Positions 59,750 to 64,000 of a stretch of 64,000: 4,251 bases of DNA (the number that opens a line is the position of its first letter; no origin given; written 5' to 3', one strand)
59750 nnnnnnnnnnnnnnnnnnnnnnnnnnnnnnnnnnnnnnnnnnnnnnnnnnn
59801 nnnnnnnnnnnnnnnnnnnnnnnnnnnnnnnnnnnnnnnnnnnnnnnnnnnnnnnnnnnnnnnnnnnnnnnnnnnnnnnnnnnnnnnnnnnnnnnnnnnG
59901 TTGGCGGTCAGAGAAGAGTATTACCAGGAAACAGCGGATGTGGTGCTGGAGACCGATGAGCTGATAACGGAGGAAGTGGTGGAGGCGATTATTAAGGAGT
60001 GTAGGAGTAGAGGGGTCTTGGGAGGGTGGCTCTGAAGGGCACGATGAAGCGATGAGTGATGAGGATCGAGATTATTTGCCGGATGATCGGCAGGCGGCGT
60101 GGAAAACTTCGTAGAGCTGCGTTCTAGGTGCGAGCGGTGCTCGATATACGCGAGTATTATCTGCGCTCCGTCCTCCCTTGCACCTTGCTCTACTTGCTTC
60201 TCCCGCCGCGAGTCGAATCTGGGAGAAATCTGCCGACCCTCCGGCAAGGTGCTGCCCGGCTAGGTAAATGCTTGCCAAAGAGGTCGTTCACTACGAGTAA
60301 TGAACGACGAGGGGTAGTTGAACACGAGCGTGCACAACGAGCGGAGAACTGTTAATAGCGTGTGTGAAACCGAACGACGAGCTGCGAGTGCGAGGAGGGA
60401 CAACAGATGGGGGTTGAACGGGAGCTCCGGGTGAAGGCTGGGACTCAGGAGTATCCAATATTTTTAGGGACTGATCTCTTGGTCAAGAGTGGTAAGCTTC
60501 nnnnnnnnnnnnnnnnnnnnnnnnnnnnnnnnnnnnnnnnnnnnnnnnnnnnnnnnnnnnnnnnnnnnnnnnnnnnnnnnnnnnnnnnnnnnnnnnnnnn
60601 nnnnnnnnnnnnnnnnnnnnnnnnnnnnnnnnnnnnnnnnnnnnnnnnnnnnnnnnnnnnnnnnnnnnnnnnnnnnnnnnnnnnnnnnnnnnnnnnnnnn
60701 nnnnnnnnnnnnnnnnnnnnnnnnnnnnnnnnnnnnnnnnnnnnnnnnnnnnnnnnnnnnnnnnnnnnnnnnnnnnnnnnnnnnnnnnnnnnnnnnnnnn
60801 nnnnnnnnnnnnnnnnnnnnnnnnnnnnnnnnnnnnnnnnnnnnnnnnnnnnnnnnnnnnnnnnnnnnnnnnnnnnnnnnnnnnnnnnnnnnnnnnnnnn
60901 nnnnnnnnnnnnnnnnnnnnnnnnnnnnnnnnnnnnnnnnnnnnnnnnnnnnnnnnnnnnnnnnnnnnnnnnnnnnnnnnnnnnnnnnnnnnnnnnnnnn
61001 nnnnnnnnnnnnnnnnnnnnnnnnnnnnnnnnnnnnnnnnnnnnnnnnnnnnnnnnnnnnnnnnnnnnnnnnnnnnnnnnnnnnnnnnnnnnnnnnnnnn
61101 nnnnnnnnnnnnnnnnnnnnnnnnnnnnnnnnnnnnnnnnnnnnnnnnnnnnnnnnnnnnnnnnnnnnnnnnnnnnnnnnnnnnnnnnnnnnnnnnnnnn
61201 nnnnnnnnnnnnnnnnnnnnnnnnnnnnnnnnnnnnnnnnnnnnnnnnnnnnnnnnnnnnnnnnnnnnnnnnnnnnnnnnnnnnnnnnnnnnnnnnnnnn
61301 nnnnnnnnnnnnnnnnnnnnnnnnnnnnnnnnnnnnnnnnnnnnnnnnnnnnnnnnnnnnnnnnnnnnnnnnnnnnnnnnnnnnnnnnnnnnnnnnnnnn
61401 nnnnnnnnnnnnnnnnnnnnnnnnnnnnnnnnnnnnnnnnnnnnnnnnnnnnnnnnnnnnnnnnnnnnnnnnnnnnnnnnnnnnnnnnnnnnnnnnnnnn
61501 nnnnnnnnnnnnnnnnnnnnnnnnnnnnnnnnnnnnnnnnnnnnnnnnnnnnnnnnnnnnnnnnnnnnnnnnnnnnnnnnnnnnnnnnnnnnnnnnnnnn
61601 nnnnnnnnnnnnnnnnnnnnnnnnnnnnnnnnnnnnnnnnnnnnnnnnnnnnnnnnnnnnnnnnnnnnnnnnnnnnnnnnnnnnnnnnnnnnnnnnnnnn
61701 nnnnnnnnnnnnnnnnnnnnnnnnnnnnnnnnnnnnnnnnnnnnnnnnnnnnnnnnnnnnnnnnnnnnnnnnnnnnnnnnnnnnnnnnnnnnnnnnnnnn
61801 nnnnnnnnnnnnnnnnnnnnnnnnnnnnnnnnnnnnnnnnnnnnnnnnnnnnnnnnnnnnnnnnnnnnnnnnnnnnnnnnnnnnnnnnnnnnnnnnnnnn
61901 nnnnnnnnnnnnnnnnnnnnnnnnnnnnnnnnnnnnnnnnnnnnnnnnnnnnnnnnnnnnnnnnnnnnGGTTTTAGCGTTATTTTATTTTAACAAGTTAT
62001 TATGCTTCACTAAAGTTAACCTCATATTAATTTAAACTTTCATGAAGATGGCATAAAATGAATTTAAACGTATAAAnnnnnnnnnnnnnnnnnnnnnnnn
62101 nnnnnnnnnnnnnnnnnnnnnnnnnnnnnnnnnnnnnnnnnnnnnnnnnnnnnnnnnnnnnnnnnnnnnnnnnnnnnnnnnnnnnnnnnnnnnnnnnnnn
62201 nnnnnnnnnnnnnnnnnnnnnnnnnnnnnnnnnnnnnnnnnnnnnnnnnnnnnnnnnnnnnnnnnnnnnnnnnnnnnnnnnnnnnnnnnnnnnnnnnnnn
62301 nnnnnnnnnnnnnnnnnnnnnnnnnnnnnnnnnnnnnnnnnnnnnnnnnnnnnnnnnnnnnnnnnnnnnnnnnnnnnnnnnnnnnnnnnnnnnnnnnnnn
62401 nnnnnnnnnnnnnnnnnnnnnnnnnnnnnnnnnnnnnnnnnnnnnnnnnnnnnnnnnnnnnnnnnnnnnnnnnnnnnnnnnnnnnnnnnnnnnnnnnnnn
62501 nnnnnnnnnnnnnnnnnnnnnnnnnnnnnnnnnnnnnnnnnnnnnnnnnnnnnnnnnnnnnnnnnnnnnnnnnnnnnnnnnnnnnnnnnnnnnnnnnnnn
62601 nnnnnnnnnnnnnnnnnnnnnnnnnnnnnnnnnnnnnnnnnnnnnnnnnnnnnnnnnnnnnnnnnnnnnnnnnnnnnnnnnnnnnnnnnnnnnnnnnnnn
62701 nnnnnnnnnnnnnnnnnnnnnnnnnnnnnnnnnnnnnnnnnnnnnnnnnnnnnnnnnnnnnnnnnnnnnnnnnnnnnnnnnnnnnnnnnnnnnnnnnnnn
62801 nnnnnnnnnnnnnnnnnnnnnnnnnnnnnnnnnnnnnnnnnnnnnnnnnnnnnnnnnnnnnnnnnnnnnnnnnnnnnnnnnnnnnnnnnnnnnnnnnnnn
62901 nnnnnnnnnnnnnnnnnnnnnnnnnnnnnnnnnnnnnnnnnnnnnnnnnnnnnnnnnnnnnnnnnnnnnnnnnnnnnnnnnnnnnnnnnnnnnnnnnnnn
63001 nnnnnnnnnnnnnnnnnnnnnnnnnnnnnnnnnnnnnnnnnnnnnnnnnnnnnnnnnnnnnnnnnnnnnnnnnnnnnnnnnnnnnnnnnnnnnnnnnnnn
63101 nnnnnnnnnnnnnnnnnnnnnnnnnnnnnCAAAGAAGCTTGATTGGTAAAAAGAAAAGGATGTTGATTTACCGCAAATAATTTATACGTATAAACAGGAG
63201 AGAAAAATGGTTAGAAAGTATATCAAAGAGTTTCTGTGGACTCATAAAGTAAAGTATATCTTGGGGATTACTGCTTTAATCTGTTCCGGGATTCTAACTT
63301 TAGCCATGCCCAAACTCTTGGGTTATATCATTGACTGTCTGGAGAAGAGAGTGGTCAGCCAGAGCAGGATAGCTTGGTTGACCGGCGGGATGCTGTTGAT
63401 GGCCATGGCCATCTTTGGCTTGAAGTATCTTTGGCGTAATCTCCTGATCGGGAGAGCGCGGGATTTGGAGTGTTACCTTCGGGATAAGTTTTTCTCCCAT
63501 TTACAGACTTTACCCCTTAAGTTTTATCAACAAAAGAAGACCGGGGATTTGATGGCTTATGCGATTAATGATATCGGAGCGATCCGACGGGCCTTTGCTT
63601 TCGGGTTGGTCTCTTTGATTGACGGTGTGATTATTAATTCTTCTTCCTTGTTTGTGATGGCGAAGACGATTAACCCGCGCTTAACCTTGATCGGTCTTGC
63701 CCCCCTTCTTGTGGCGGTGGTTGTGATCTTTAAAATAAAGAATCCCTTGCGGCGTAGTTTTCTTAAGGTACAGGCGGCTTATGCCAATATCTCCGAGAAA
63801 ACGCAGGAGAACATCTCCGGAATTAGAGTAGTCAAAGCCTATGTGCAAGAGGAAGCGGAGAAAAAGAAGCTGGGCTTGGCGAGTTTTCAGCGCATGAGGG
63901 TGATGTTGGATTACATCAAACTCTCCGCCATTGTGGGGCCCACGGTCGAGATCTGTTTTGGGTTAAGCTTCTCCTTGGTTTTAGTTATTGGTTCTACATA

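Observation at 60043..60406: Copy C fills a 371-nt gap inside an otherwise tightly packed aro operon, and its CU-rich core is complementary to the aroB ribosome-binding site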

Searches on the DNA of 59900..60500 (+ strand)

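Call 9: search_rna_families(source=window, start=59900, end=60500, threshold=evalue, max_evalue=10)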
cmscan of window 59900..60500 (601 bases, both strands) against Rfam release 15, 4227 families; matches with E-value up to 10: 2.
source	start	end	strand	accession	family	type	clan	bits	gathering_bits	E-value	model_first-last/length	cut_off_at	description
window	59903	60019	-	RF01974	H19_3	Gene; lncRNA;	-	14.4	46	3.2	1-116/116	no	H19 conserved region 3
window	60129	60222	+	RF02169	PVT1_6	Gene; lncRNA;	-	14.4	45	4.8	1-113/113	no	Pvt1 oncogene conserved region 6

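Call 69: search_dna_similar(query=window:60060-60290:+, collection=plasmids, mode=distant, max_evalue=0.001, max_rows=20)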
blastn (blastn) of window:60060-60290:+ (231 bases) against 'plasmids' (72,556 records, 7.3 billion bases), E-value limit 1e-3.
No match.

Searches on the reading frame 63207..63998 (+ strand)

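Call 20: search_protein_families(library=pfam, proteins=[window:63207-63998:+])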
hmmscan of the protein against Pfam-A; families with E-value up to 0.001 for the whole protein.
window:63207-63998:+ (264 aa): 1 family
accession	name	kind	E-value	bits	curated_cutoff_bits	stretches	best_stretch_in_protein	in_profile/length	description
PF00664.28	ABC_membrane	-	5.8e-30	105.3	28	1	18-263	2-247/274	ABC transporter transmembrane region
